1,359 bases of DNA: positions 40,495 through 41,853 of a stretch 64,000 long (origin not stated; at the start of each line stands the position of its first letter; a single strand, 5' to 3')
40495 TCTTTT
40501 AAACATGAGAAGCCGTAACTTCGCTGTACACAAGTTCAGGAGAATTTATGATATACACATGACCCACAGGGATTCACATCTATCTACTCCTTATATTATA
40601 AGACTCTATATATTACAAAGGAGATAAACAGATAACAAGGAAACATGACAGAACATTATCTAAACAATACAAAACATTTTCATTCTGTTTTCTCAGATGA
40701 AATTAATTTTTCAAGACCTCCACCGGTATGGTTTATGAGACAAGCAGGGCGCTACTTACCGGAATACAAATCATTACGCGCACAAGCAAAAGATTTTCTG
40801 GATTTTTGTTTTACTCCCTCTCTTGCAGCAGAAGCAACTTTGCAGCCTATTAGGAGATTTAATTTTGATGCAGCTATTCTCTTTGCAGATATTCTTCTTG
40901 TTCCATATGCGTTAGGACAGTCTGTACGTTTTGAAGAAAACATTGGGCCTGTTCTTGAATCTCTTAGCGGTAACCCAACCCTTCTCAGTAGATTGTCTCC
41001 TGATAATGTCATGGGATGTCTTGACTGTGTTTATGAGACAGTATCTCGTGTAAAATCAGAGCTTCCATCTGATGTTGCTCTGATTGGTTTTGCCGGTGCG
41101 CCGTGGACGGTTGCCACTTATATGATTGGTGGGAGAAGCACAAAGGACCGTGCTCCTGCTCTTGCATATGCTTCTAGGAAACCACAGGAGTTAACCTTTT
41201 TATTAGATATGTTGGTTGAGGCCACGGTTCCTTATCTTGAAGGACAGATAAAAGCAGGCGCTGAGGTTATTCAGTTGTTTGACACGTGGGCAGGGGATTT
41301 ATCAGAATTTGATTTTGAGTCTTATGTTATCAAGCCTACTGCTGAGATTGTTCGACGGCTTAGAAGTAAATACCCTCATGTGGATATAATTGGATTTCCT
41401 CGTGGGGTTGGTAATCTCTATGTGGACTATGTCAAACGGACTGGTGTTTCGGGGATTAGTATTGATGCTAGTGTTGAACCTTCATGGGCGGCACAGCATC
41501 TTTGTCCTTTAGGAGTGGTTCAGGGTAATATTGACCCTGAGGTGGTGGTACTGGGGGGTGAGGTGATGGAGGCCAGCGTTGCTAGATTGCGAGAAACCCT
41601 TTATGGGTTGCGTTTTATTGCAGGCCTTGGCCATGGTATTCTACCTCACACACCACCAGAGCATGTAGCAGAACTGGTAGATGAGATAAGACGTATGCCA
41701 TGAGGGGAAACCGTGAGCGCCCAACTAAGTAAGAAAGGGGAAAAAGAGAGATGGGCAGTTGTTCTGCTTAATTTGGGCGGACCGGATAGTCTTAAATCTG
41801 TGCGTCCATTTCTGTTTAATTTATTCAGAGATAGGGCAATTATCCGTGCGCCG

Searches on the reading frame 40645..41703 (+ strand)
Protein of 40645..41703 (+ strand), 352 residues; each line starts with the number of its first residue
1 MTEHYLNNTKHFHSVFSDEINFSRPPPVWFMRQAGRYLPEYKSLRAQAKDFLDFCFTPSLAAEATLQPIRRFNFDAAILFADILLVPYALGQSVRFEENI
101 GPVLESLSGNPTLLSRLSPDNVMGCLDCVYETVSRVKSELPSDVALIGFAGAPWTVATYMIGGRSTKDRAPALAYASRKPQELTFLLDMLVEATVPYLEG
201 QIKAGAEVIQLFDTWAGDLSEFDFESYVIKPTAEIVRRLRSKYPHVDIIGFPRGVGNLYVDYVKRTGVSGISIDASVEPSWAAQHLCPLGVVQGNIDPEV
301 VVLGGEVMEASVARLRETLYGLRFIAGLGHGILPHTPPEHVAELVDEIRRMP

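Call 4: search_protein_families(library=pfam, proteins=[window:40645-41703:+])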
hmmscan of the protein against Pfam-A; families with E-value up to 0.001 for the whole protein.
window:40645-41703:+ (352 aa): 1 family
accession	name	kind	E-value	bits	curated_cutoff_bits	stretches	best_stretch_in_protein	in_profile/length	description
PF01208.23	URO-D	-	2.5e-102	342.9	23.9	1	25-350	17-345/346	Uroporphyrinogen decarboxylase (URO-D)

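Call 8: find_related_loci(query=window:40645-41703:+, collection=genome_contigs, flank=6000)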
Query window:40645-41703:+ (352 aa) in genome_contigs; peptide patterns used: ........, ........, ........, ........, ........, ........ (x = any residue, [..] = any of these).
78 stretches matched a pattern; 8 encode a relative of the query (tblastn E <= 1e-3); 8 distinct loci.
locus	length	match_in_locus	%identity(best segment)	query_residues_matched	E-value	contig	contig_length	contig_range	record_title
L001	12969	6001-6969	46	25-349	4e-93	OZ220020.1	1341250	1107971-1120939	MAG: Stappiaceae bacterium isolate 2e4ab203-d541-464b-9f6f-4552e35f8f23 genome assembly, chromosome: 69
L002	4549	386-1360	44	24-351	3e-91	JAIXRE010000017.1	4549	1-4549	MAG: Rickettsiaceae bacterium isolate C4_MAG_00054 pond_C4_MAG_00054_000000000043, whole genome shotgun sequence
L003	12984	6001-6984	36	26-351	1e-48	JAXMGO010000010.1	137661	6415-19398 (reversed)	MAG: Steroidobacteraceae bacterium isolate STL-PRO115 C1.29.fa-10, whole genome shotgun sequence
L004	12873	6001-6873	38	26-348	1e-47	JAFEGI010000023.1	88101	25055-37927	MAG: Verrucomicrobia bacterium isolate SZAS-13 VERR-KAN-2__23__length-88101, whole genome shotgun sequence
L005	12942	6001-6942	35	27-345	6e-48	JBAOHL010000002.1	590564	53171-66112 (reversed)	MAG: Dermatophilaceae bacterium isolate AS_Ams2_Bin16 np1-np2_contig_17849, whole genome shotgun sequence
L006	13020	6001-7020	30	6-341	2e-38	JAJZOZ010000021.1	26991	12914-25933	MAG: bacterium isolate SKS1.bin104 NODE_3103_length_26991_cov_2.918367, whole genome shotgun sequence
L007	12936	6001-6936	38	21-350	7e-55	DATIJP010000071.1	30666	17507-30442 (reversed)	MAG TPA_asm: Rhabdochlamydiaceae bacterium isolate SMAG_U15694 k141_98929, whole genome shotgun sequence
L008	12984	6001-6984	35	21-350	3e-51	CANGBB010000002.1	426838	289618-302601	MAG: Gammaproteobacteria bacterium isolate Jr-28aug17-207 genome assembly, contig: Jr-28aug17-C18, whole genome shotgun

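Call 9: find_encoding_contigs(protein=window:40645-41703:+, flank=3000, max_places=6)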
Protein window:40645-41703:+ (352 aa): 1 contig read that carries it; 1 place shown.
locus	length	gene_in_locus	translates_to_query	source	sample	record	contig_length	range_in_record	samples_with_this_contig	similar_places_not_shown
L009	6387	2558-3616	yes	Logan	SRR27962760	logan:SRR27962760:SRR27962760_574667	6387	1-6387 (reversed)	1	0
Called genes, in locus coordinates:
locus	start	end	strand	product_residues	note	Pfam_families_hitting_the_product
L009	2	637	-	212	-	?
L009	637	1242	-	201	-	PF02545:Maf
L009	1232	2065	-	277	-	PF03618:Kinase-PPPase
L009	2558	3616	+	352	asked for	PF01208:URO-D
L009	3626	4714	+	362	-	PF00762:Ferrochelatase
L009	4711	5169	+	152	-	PF03653:UPF0093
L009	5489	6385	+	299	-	?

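Call 11: find_homologous_proteins(query=window:40645-41703:+, max_evalue=1e-50)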
Query window:40645-41703:+ (352 aa): 7975 proteins with E <= 1e-50 among 8000 candidates; the best 120 are listed.
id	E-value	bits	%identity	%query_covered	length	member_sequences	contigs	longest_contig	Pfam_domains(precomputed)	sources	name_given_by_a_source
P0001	5.7e-236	801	100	100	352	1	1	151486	PF01208.24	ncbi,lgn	ncbi:MAG: uroporphyrinogen decarboxylase [Parvularculales bacterium]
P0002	3.7e-117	410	59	92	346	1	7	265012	PF01208.24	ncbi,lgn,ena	-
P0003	8.7e-117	409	57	97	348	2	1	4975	PF01208.24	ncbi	-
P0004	1.8e-116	408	57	95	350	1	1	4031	PF01208.24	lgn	-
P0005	5.4e-115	403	56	93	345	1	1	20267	PF01208.24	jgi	jgi:uroporphyrinogen decarboxylase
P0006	2.4e-114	401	57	92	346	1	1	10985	PF01208.24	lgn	-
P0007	3.6e-114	400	56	93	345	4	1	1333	PF01208.24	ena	-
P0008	5.2e-114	400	55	97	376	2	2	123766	PF01208.24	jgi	-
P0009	6.2e-114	399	54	97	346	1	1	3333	PF01208.24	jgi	jgi:uroporphyrinogen decarboxylase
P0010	7.9e-114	399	56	93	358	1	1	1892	PF01208.24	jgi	-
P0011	1.1e-113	398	56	93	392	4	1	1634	PF01208.24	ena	-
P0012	2.1e-113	398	56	97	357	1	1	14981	PF01208.24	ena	-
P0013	2.2e-113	398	57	96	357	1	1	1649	PF01208.24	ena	-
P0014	3.4e-113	397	58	92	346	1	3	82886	PF01208.24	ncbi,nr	ncbi:MAG: uroporphyrinogen decarboxylase [Rhodospirillaceae bacterium]|nr:uroporphyrinogen decarboxy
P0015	3.6e-113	397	58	92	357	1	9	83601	PF01208.24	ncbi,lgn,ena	-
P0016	4.5e-113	396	54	97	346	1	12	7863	PF01208.24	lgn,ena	-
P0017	9.3e-113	395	54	96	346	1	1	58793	PF01208.24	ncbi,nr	ncbi:MAG: uroporphyrinogen decarboxylase [Rhodospirillales bacterium]|nr:uroporphyrinogen decarboxyl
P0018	1.3e-112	395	55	92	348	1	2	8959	PF01208.24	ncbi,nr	ncbi:MAG: uroporphyrinogen decarboxylase [Rhodospirillales bacterium]|nr:uroporphyrinogen decarboxyl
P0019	1.3e-112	395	56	92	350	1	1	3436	PF01208.24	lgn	-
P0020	1.8e-112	394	54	97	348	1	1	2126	PF01208.24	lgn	-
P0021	2.0e-112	394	57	92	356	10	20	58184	PF01208.24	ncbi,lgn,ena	-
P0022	3.0e-112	394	57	92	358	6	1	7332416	PF01208.24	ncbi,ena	-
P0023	1.0e-111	392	57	92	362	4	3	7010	PF01208.24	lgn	-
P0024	1.1e-111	392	54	98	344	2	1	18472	PF01208.24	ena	-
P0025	1.5e-111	391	53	96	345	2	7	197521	PF01208.24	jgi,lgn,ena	jgi:uroporphyrinogen decarboxylase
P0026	1.5e-111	391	56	92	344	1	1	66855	PF01208.24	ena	-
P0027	2.1e-111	391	56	92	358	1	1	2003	PF01208.24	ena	-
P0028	2.2e-111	391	55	92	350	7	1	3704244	PF01208.24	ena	-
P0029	2.6e-111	391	56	91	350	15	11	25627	PF01208.24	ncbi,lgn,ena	-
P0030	2.6e-111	391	55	92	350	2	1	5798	PF01208.24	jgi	jgi:uroporphyrinogen decarboxylase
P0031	2.7e-111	391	53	96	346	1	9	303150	PF01208.24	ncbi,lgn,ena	-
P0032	2.7e-111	391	54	92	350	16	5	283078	PF01208.24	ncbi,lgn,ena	-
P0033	4.2e-111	390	53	97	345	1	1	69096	PF01208.24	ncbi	-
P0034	5.0e-111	390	56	92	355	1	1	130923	PF01208.24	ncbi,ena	-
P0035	5.0e-111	390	54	92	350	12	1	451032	PF01208.24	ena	-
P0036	5.1e-111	390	54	98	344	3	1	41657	PF01208.24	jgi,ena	-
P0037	6.2e-111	389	54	92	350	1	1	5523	PF01208.24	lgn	-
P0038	6.4e-111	389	55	92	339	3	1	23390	PF01208.24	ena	-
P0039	6.5e-111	389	56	92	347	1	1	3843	PF01208.24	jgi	-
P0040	7.6e-111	389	56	92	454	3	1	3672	PF01208.24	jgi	jgi:uroporphyrinogen decarboxylase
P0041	7.7e-111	389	55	92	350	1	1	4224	PF01208.24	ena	-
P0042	8.4e-111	389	56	92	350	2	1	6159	PF01208.24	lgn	-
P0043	1.2e-110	389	55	97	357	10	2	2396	PF01208.24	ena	-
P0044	1.3e-110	388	55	92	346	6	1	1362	PF01208.24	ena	-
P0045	1.4e-110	388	55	93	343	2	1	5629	PF01208.24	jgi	jgi:uroporphyrinogen decarboxylase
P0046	1.6e-110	388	55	93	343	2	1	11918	PF01208.24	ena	-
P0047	1.7e-110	388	54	92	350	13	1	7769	PF01208.24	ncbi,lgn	-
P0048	1.9e-110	388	56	92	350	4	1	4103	PF01208.24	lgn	-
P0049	2.0e-110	388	54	97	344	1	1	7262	PF01208.24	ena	-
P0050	2.0e-110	388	54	98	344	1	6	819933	PF01208.24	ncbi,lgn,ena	-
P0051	2.1e-110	388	56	91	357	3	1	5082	PF01208.24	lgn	-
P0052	2.2e-110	388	58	92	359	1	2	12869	PF01208.24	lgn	-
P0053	2.3e-110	388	55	91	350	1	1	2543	PF01208.24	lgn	-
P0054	2.6e-110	387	55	93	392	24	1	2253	PF01208.24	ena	-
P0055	2.7e-110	387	55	93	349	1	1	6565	PF01208.24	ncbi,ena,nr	ncbi:MAG TPA: uroporphyrinogen decarboxylase [Hyphomicrobiaceae bacterium]|nr:uroporphyrinogen decar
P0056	2.7e-110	387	55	92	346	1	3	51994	PF01208.24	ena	-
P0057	2.7e-110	387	54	93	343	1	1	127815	PF01208.24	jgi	jgi:uroporphyrinogen decarboxylase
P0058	2.7e-110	387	53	92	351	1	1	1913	PF01208.24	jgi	-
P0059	3.2e-110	387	56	92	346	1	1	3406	PF01208.24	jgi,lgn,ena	-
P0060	3.7e-110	387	57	91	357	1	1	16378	PF01208.24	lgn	-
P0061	4.2e-110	387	55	97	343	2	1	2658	PF01208.24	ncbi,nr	ncbi:MAG TPA: uroporphyrinogen decarboxylase [Rhodospirillales bacterium]|nr:uroporphyrinogen decarb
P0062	4.3e-110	387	54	92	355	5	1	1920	PF01208.24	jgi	-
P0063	4.8e-110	387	53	97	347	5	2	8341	PF01208.24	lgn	-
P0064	5.0e-110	386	55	92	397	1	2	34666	PF01208.24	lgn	-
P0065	5.4e-110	386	55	93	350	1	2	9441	PF01208.24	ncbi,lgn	-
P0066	5.7e-110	386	55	92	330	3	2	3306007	PF01208.24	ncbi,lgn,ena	-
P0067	5.9e-110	386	55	92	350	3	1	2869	PF01208.24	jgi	jgi:uroporphyrinogen decarboxylase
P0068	6.0e-110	386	56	92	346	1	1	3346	PF01208.24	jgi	-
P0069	6.3e-110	386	55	93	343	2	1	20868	PF01208.24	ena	-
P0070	6.6e-110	386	54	92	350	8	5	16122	PF01208.24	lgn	-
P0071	8.4e-110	386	55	92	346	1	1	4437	PF01208.24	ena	-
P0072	8.5e-110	386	55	92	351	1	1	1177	PF01208.24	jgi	jgi:uroporphyrinogen decarboxylase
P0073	8.7e-110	386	56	92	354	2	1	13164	PF01208.24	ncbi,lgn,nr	ncbi:MAG: uroporphyrinogen decarboxylase [Parvibaculum sp.]|nr:uroporphyrinogen decarboxylase [Parvi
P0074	9.5e-110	386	56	92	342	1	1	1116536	PF01208.24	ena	-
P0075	1.1e-109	385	57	94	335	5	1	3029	PF01208.24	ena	-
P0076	1.1e-109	385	55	92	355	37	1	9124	PF01208.24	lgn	-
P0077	1.2e-109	385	57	92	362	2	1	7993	PF01208.24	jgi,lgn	-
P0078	1.2e-109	385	54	92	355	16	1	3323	PF01208.24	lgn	-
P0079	1.4e-109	385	52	98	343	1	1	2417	PF01208.24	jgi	-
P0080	1.4e-109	385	55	92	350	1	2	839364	PF01208.24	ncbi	ncbi:MAG: uroporphyrinogen decarboxylase [Parvibaculum sp.]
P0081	1.4e-109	385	52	98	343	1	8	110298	PF01208.24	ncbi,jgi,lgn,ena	jgi:uroporphyrinogen decarboxylase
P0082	1.5e-109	385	55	92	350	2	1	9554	PF01208.24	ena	-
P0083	1.5e-109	385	54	92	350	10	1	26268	PF01208.24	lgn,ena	-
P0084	1.6e-109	385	56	92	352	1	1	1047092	PF01208.24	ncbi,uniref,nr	ncbi:uroporphyrinogen decarboxylase [Govanella unica]|uniref:Uroporphyrinogen decarboxylase n=1 Tax=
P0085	1.6e-109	385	55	92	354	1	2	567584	PF01208.24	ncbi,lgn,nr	ncbi:MAG: uroporphyrinogen decarboxylase [Rhizobiales bacterium]|nr:uroporphyrinogen decarboxylase [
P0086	1.8e-109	385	55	92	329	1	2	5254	PF01208.24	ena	-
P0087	1.9e-109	385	52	98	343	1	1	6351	PF01208.24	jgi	jgi:uroporphyrinogen decarboxylase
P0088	1.9e-109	385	55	92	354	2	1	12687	PF01208.24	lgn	-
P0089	2.0e-109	384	54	92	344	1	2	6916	PF01208.24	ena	-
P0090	2.1e-109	384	51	97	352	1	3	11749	PF01208.24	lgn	-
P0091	2.1e-109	384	51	99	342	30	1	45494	PF01208.24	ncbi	-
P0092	2.1e-109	384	57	92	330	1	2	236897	PF01208.24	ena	-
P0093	2.4e-109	384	53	92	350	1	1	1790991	PF01208.24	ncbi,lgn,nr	ncbi:MAG: uroporphyrinogen decarboxylase [Parvibaculum sp.]|nr:uroporphyrinogen decarboxylase [Parvi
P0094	2.6e-109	384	53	96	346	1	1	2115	PF01208.24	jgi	jgi:uroporphyrinogen decarboxylase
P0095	2.8e-109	384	57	92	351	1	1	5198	PF01208.24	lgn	-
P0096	3.0e-109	384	55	92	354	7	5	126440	PF01208.24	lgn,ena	-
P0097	3.0e-109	384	55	93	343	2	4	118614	PF01208.24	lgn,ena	-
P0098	3.1e-109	384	55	97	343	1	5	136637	PF01208.24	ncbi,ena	-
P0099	3.4e-109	384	54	93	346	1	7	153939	PF01208.24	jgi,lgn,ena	jgi:uroporphyrinogen decarboxylase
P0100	3.4e-109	384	52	99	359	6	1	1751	PF01208.24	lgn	-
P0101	3.7e-109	384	56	92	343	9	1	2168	PF01208.24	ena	-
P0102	3.7e-109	384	55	91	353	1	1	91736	PF01208.24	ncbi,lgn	-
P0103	5.6e-109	383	55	92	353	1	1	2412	PF01208.24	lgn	-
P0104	6.1e-109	383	54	98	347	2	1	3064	PF01208.24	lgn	-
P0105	6.5e-109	383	55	92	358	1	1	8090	PF01208.24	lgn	-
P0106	6.7e-109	383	55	92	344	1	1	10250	PF01208.24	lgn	-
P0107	6.8e-109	383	57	92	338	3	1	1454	PF01208.24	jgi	-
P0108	6.9e-109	383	55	92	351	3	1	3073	PF01208.24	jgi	-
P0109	7.3e-109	383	55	92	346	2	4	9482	PF01208.24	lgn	-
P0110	7.8e-109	383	56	92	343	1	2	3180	PF01208.24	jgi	-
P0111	7.8e-109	383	56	92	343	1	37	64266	PF01208.24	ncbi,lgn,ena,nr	ncbi:MAG: uroporphyrinogen decarboxylase [Rhodospirillaceae bacterium]|nr:uroporphyrinogen decarboxy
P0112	8.2e-109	382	54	92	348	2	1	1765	PF01208.24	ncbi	-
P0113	8.9e-109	382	55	93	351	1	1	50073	PF01208.24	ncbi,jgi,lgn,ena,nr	ncbi:MAG: uroporphyrinogen decarboxylase [Rhodospirillales bacterium]|nr:uroporphyrinogen decarboxyl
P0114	9.0e-109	382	55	92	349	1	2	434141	PF01208.24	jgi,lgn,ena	-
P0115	1.0e-108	382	56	93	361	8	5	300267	PF01208.24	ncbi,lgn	-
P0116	1.1e-108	382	55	92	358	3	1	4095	PF01208.24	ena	-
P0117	1.5e-108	382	56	94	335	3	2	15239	PF01208.24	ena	-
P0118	1.6e-108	382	54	93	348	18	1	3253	PF01208.24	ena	-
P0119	1.6e-108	382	55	92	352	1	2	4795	PF01208.24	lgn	-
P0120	1.7e-108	381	54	93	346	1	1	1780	PF01208.24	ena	-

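Call 27: find_encoding_contigs(protein=P0002, flank=4000, max_places=1)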
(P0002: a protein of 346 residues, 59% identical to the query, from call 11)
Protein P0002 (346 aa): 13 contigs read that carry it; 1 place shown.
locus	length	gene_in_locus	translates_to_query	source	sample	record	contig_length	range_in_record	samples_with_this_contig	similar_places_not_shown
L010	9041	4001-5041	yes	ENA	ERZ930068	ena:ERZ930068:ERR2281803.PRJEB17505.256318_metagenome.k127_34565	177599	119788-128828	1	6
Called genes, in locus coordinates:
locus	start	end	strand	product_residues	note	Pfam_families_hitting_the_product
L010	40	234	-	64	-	PF07927:HicA_toxin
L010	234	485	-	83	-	PF08972:DUF1902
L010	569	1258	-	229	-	PF00929:RNase_T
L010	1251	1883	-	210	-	PF01121:CoaE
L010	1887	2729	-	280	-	PF08501:Shikimate_dh_N, PF01488:Shikimate_DH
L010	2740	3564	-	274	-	PF03618:Kinase-PPPase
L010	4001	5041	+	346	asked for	PF01208:URO-D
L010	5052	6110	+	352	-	PF00762:Ferrochelatase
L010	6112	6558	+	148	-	PF03653:UPF0093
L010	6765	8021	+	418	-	PF07498:Rho_N, PF07497:Rho_RNA_bind, PF00006:ATP-synt_ab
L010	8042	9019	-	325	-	PF08240:ADH_N, PF00107:ADH_zinc_N, PF13602:ADH_zinc_N_2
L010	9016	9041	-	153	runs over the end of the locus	PF02870:Methyltransf_1N, PF01035:DNA_binding_1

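Call 28: find_encoding_contigs(protein=P0008, flank=4000, max_places=1)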
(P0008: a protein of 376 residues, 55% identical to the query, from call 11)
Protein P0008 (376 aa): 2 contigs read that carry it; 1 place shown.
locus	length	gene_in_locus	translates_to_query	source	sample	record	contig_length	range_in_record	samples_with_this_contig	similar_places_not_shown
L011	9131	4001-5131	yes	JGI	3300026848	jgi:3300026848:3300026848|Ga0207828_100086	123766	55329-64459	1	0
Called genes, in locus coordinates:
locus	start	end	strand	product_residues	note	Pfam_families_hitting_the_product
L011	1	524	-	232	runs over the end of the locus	PF00929:RNase_T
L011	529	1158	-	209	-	PF01121:CoaE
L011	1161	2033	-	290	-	PF08501:Shikimate_dh_N, PF01488:Shikimate_DH (weak), PF18317:SDH_C (weak)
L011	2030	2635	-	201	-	PF02545:Maf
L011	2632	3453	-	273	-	PF03618:Kinase-PPPase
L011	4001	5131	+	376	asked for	PF01208:URO-D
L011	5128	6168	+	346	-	PF00762:Ferrochelatase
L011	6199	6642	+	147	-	PF03653:UPF0093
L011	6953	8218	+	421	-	PF07498:Rho_N, PF07497:Rho_RNA_bind, PF00006:ATP-synt_ab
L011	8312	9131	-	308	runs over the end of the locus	PF00561:Abhydrolase_1 (weak), PF12697:Abhydrolase_6, PF12146:Hydrolase_4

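Call 29: find_encoding_contigs(protein=P0084, flank=4000, max_places=1)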
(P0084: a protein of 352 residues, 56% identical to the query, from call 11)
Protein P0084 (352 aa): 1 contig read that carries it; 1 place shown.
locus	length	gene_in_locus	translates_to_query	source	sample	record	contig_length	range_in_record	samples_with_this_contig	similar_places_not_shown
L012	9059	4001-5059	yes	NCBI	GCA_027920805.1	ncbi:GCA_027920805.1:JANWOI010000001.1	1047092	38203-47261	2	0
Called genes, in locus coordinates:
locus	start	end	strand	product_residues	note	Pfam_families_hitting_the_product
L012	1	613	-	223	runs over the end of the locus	PF00929:RNase_T, PF13482:RNase_H_2 (faint)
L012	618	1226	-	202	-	PF01121:CoaE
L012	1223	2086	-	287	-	PF08501:Shikimate_dh_N, PF01488:Shikimate_DH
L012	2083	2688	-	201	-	PF02545:Maf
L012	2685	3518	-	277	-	PF03618:Kinase-PPPase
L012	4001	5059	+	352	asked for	PF01208:URO-D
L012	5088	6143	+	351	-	PF00762:Ferrochelatase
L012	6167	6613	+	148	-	PF03653:UPF0093, PF05425:CopD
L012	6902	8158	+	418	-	PF07498:Rho_N, PF07497:Rho_RNA_bind, PF00006:ATP-synt_ab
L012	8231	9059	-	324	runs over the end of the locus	PF08240:ADH_N, PF00107:ADH_zinc_N, PF13602:ADH_zinc_N_2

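Call 30: find_encoding_contigs(protein=P0014, flank=4000, max_places=1)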
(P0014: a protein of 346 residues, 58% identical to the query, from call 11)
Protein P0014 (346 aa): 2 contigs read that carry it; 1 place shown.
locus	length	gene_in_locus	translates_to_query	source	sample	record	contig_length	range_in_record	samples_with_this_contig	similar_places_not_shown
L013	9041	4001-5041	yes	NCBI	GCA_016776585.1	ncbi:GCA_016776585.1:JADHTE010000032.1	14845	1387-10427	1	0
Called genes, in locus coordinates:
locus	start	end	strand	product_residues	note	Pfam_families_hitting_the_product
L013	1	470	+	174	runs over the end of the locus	PF02556:SecB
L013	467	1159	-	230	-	PF00929:RNase_T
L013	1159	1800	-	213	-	PF01121:CoaE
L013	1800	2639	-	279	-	PF08501:Shikimate_dh_N, PF01488:Shikimate_DH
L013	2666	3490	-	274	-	PF03618:Kinase-PPPase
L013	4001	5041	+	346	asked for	PF01208:URO-D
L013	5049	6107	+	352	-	PF00762:Ferrochelatase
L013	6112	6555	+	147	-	PF03653:UPF0093, PF05425:CopD (weak)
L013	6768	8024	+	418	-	PF07498:Rho_N, PF07497:Rho_RNA_bind, PF00006:ATP-synt_ab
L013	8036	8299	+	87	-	-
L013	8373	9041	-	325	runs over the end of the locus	PF08240:ADH_N, PF00107:ADH_zinc_N, PF13602:ADH_zinc_N_2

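Call 31: find_encoding_contigs(protein=P0080, flank=4000, max_places=1)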
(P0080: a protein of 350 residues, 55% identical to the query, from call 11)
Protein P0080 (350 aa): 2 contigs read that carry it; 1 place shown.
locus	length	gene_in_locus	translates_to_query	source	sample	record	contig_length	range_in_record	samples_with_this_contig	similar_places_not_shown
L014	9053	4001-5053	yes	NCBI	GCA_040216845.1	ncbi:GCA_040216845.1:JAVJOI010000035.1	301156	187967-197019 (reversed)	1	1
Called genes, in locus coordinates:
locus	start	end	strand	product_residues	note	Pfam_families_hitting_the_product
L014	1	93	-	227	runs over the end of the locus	PF00929:RNase_T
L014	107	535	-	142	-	PF00903:Glyoxalase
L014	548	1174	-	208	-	PF01121:CoaE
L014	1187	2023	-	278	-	PF08501:Shikimate_dh_N, PF01488:Shikimate_DH (weak), PF18317:SDH_C (weak)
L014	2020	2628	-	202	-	PF02545:Maf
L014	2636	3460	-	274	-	PF03618:Kinase-PPPase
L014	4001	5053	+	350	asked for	PF01208:URO-D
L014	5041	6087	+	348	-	PF00762:Ferrochelatase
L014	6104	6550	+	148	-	PF03653:UPF0093, PF05425:CopD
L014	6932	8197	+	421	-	PF07498:Rho_N, PF07497:Rho_RNA_bind, PF00006:ATP-synt_ab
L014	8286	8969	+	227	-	PF07310:PAS_5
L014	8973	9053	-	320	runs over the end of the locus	PF12697:Abhydrolase_6, PF00561:Abhydrolase_1 (weak), PF12146:Hydrolase_4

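Call 32: find_encoding_contigs(protein=P0028, flank=4000, max_places=1)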
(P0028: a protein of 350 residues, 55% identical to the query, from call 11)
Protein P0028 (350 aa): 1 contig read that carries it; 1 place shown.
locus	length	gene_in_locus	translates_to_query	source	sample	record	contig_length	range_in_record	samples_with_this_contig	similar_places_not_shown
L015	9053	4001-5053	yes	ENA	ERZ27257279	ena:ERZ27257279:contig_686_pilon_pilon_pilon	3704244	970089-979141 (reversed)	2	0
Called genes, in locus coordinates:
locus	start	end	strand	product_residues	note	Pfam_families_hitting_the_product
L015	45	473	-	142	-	PF00903:Glyoxalase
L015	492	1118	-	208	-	PF01121:CoaE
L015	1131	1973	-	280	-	PF08501:Shikimate_dh_N, PF01488:Shikimate_DH, PF18317:SDH_C (weak)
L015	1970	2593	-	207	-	PF02545:Maf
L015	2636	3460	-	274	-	PF03618:Kinase-PPPase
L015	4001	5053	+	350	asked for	PF01208:URO-D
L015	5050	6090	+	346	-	PF00762:Ferrochelatase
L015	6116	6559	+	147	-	PF03653:UPF0093, PF05425:CopD (weak)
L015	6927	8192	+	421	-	PF07498:Rho_N, PF07497:Rho_RNA_bind, PF00006:ATP-synt_ab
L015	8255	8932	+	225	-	PF07310:PAS_5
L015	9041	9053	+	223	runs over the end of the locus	PF07310:PAS_5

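Call 33: find_encoding_contigs(protein=P0025, flank=4000, max_places=1)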
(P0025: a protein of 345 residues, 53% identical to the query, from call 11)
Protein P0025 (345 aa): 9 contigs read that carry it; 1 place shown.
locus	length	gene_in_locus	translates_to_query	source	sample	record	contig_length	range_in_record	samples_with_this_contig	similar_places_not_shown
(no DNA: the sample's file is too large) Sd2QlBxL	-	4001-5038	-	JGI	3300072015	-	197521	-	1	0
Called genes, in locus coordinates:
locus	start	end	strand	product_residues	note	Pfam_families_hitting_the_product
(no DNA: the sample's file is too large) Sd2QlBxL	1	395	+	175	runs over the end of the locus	PF02556:SecB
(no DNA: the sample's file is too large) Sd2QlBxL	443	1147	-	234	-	PF00929:RNase_T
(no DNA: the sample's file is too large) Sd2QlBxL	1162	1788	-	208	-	PF01121:CoaE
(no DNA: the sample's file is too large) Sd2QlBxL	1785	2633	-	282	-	PF08501:Shikimate_dh_N, PF01488:Shikimate_DH (weak), PF18317:SDH_C (faint)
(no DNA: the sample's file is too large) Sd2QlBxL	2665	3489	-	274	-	PF03618:Kinase-PPPase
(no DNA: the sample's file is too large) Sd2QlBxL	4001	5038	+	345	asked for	PF01208:URO-D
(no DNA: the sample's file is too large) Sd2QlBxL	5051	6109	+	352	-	PF00762:Ferrochelatase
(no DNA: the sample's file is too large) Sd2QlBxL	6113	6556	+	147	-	PF03653:UPF0093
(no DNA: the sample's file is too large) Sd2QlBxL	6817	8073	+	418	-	PF07498:Rho_N, PF07497:Rho_RNA_bind, PF00006:ATP-synt_ab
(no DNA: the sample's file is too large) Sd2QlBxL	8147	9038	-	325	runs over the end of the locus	PF08240:ADH_N, PF00107:ADH_zinc_N, PF13602:ADH_zinc_N_2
